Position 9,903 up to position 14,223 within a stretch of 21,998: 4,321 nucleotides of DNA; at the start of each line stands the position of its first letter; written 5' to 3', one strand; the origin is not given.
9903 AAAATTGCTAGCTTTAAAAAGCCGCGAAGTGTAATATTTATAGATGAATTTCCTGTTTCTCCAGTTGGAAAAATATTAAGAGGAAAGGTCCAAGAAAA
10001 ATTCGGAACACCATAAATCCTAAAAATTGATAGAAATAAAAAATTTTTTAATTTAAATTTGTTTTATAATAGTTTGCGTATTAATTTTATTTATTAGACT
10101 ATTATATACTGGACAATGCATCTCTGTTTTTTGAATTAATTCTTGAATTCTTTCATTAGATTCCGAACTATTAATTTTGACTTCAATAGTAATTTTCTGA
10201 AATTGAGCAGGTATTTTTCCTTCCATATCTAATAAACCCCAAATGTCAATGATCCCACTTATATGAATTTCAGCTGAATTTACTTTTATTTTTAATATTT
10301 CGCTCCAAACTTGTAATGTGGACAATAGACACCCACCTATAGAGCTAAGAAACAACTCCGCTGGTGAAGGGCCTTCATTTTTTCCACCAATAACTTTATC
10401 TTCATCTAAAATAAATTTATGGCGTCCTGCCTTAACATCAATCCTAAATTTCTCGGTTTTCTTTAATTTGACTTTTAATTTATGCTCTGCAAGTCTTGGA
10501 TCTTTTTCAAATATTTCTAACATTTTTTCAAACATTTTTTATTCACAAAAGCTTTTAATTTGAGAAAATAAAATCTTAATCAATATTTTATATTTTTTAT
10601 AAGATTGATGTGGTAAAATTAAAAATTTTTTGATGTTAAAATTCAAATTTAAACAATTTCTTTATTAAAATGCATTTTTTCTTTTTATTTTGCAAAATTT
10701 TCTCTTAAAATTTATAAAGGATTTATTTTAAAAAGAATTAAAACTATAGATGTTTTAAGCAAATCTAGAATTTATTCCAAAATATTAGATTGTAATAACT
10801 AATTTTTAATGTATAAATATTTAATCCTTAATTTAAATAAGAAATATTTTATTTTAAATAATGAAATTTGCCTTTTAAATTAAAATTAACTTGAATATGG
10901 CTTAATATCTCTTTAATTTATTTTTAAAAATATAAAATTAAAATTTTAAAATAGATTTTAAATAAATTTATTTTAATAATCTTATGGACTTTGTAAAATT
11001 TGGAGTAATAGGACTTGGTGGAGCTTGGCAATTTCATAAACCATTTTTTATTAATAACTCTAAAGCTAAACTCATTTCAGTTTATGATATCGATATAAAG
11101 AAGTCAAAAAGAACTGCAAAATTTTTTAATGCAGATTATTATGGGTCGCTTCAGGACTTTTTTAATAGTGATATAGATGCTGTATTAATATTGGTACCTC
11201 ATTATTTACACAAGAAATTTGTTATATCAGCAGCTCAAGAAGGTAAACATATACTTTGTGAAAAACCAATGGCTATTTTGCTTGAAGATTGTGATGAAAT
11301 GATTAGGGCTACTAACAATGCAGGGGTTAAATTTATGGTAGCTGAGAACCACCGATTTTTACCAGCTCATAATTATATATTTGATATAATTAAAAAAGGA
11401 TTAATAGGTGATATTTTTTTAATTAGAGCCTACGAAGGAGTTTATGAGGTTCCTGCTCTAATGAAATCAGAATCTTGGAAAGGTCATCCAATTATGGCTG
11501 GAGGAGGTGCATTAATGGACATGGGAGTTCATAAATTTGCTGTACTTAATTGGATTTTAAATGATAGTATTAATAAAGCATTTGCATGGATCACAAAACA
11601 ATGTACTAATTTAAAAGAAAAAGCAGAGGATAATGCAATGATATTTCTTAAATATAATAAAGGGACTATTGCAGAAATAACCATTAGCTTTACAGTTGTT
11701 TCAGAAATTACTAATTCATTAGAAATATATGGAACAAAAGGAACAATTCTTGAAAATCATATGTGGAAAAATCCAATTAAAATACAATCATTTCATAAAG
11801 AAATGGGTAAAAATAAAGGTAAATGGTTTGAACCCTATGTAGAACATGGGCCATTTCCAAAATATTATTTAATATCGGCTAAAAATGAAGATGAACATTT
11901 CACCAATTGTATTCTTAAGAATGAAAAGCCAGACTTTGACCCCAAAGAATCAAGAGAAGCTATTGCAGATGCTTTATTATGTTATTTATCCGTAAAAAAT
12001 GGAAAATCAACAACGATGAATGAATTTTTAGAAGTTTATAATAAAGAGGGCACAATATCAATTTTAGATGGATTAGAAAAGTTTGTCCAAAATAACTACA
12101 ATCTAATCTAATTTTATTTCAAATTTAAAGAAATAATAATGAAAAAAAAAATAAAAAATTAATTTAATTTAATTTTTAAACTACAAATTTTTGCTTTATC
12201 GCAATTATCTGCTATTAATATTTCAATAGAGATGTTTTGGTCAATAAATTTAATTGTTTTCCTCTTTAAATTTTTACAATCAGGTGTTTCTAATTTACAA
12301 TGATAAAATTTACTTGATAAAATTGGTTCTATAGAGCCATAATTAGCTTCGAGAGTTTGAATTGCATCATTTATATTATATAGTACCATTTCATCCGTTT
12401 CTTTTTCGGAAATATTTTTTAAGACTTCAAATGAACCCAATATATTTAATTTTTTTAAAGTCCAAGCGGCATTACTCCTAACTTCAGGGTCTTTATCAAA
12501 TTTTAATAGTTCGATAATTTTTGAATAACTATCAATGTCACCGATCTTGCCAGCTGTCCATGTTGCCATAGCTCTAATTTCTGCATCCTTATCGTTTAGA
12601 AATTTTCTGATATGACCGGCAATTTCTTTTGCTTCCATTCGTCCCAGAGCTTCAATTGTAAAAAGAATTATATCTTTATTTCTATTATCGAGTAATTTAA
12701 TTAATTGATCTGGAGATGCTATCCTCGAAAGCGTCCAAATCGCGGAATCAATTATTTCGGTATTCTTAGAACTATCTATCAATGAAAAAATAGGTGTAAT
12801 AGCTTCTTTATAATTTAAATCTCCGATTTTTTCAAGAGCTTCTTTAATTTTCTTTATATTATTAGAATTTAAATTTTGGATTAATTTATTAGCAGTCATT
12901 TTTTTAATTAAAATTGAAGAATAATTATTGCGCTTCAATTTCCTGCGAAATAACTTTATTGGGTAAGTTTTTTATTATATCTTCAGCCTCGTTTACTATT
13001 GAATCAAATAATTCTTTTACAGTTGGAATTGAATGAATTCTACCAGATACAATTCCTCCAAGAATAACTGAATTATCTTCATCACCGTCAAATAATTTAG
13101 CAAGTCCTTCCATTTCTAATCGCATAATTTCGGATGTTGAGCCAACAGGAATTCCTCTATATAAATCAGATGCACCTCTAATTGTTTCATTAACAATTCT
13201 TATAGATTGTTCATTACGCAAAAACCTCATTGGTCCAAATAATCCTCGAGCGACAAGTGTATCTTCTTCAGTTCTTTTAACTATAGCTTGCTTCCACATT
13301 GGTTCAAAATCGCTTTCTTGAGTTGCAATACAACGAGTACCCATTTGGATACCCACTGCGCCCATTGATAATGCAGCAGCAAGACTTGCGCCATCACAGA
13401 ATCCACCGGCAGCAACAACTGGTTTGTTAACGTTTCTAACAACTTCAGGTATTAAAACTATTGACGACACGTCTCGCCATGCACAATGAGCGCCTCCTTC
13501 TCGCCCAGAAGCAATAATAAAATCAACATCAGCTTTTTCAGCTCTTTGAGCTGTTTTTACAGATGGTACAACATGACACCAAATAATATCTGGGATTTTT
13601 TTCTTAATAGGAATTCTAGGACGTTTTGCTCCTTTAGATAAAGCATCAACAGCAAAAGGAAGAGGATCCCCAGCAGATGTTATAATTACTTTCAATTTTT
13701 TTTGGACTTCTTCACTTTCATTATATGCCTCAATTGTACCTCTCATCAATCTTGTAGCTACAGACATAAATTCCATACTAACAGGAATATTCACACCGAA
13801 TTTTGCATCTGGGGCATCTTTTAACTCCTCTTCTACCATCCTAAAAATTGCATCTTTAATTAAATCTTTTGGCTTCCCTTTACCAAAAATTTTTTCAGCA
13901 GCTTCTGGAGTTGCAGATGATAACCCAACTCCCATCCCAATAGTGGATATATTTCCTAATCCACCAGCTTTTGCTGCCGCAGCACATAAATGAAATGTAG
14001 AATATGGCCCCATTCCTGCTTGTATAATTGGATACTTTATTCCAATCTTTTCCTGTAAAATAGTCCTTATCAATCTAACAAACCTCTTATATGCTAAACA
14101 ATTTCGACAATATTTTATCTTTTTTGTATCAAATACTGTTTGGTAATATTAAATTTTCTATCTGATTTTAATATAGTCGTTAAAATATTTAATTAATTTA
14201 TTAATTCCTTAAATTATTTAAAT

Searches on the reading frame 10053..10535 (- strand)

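Call 9: search_protein_families(library=pfam, proteins=[window:10053-10535:-], max_evalue=0.001)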
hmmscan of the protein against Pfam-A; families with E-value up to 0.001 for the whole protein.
window:10053-10535:- (160 aa): 1 family
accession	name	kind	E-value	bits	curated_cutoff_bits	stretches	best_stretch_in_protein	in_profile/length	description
PF02566.24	OsmC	-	5.9e-20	72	27.5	1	51-154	1-98/100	OsmC-like protein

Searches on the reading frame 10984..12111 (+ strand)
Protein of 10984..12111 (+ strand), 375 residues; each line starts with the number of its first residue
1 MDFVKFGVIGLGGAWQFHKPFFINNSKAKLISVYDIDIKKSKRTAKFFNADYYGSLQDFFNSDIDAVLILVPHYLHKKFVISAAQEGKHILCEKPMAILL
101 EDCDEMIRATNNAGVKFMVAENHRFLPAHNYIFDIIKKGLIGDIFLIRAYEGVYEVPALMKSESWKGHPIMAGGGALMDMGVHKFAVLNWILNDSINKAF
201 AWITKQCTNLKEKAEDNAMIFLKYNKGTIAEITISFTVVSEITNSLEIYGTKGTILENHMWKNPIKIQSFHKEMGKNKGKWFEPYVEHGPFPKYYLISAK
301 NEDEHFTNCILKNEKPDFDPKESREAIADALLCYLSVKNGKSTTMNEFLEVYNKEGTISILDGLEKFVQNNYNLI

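Call 9: search_protein_families(library=pfam, proteins=[window:10984-12111:+], max_evalue=0.001)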
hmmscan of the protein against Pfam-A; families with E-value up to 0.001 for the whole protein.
window:10984-12111:+ (375 aa): 3 families
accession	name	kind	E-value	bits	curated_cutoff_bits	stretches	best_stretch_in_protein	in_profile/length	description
PF01408.29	GFO_IDH_MocA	-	1.5e-26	93.9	24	1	5-120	2-119/120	Oxidoreductase family, NAD-binding Rossmann fold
PF22725.1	GFO_IDH_MocA_C3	-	3e-23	82.6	27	1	134-255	6-123/124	GFO/IDH/MocA C-terminal domain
PF02894.22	GFO_IDH_MocA_C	-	4.4e-17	63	22.9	1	136-342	4-215/218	Oxidoreductase family, C-terminal alpha/beta domain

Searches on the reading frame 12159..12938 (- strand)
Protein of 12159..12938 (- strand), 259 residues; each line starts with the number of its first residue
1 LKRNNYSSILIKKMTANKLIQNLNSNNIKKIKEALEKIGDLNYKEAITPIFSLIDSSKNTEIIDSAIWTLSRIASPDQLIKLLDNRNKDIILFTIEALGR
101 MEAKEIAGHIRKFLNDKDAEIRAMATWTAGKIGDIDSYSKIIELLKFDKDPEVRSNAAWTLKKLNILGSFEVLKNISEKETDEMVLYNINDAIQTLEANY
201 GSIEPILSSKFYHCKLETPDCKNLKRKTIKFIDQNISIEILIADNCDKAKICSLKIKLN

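Call 9: search_protein_families(library=pfam, proteins=[window:12159-12938:-], max_evalue=0.001)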
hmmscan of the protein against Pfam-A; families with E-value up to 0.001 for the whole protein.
window:12159-12938:- (259 aa): 7 families
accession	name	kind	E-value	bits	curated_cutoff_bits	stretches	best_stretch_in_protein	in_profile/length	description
PF13646.12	HEAT_2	-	9.3e-26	90.4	27.7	2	77-162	2-88/88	HEAT repeats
PF02985.28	HEAT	-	1.9e-11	43.5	23.5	0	141-164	5-27/31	HEAT repeat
PF00514.29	Arm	-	3.2e-09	37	20.6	0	141-161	17-36/41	Armadillo/beta-catenin-like repeat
PF13513.12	HEAT_EZ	-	1.6e-08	35.3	27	0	141-163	33-54/55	HEAT-like repeat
PF03130.22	HEAT_PBS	-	4.6e-06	27.1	20.9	0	95-116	6-27/27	PBS lyase HEAT-like repeat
PF12717.13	Cnd1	-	3.2e-05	24.5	26.4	0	138-169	22-52/162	non-SMC mitotic condensation complex subunit 1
PF22964.2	ZER1-like_2nd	-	0.00058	19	27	0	39-97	276-335/356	Protein zer-1 homolog-like, C-terminal domain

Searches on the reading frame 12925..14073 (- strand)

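Call 9: search_protein_families(library=pfam, proteins=[window:12925-14073:-], max_evalue=0.001)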
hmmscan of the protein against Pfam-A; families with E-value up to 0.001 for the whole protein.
window:12925-14073:- (382 aa): 3 families
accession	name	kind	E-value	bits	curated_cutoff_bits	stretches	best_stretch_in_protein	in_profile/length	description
PF03060.21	NMO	-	2.8e-42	145.7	28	1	4-362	2-331/331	Nitronate monooxygenase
PF00478.31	IMPDH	-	4.5e-06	26.3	25.6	0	201-261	192-252/345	IMP dehydrogenase / GMP reductase domain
PF01070.24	FMN_dh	-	6.6e-05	22.5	24.9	1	169-247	226-304/350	FMN-dependent dehydrogenase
